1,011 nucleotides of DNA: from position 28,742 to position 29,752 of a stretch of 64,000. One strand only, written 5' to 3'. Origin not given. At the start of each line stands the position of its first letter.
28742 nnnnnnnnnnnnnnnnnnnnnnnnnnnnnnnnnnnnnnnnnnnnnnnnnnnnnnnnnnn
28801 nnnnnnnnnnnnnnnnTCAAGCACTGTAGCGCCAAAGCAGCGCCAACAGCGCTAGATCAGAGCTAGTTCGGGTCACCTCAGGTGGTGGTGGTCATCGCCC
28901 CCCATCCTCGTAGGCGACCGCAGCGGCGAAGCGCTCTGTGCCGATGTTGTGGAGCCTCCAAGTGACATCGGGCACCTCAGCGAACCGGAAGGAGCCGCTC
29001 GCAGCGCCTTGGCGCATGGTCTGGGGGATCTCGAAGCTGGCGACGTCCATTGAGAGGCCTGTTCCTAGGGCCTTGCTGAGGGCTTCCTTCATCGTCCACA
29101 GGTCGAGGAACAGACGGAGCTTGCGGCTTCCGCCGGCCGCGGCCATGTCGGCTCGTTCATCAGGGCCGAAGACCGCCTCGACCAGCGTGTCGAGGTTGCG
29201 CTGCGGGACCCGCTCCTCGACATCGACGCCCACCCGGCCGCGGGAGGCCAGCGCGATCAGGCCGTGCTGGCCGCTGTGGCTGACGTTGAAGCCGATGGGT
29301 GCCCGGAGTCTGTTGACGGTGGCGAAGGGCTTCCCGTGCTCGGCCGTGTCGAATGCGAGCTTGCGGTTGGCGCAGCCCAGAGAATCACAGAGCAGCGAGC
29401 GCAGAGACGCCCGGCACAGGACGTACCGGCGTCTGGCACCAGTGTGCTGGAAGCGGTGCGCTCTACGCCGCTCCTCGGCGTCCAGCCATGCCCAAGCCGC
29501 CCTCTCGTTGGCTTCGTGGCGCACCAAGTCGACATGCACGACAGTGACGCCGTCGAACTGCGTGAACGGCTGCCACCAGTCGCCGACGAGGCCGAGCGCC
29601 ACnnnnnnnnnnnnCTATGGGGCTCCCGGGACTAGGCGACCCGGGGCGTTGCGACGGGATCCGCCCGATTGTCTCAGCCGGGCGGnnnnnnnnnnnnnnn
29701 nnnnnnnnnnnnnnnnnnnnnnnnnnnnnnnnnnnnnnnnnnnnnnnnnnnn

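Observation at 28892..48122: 19-kb co-directional PKS array with an atypical supporting cast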

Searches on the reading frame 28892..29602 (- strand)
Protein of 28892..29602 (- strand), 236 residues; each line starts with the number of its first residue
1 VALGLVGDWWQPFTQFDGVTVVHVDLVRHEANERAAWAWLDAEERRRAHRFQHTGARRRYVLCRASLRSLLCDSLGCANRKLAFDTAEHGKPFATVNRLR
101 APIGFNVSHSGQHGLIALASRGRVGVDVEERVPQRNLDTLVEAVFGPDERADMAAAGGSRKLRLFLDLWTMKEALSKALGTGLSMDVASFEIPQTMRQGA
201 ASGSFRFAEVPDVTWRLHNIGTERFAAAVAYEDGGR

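Call 3: search_protein_families(library=pfam, proteins=[window:28892-29602:-])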
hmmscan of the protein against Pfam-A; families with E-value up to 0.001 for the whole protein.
window:28892-29602:- (236 aa): 2 families
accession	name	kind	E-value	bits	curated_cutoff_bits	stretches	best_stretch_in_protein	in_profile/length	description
PF01648.25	ACPS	-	2.3e-18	66.7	25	1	123-229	1-110/111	4'-phosphopantetheinyl transferase superfamily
PF22624.1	AASDHPPT_N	-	3.8e-09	37.1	27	1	35-117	12-96/100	4'-phosphopantetheinyl transferase, N-terminal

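Call 50: search_protein_families(library=ncbifam, proteins=[window:28892-29602:-], max_evalue=0.01)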
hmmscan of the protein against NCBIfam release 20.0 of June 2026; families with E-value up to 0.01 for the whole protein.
window:28892-29602:- (236 aa): 8 families
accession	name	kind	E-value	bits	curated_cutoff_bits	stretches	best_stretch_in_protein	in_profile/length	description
NF042922.1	4PPT_HetI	equivalog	2.8e-28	98.8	370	1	17-200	17-199/235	4'-phosphopantetheinyl transferase HetI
NF007676.0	PRK10351.1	equivalog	1.2e-17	64.1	174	1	55-181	28-145/195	4'-phosphopantetheinyl transferase AcpT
TIGR00556.1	pantethn_trn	domain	1.2e-08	35.1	45.35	1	123-190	4-75/128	phosphopantetheine--protein transferase domain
NF047349.1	4PPT_AusB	equivalog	1.5e-08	34.3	225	1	81-206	62-175/205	aureusimine biosynthesis 4'-phosphopantetheinyl transferase AusB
NF007604.0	PRK10251.1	equivalog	5e-05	23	169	1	106-190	90-172/209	enterobactin synthase subunit EntD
NF011255.0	PRK14661.1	equivalog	0.0044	16.9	209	0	124-184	5-61/169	holo-[acyl-carrier-protein] synthase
NF011251.0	PRK14657.1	equivalog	0.0046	17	165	0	134-196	20-78/123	holo-[acyl-carrier-protein] synthase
TIGR00516.1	acpS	equivalog_domain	0.0079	16.5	59.8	0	131-189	17-73/125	holo-ACP synthase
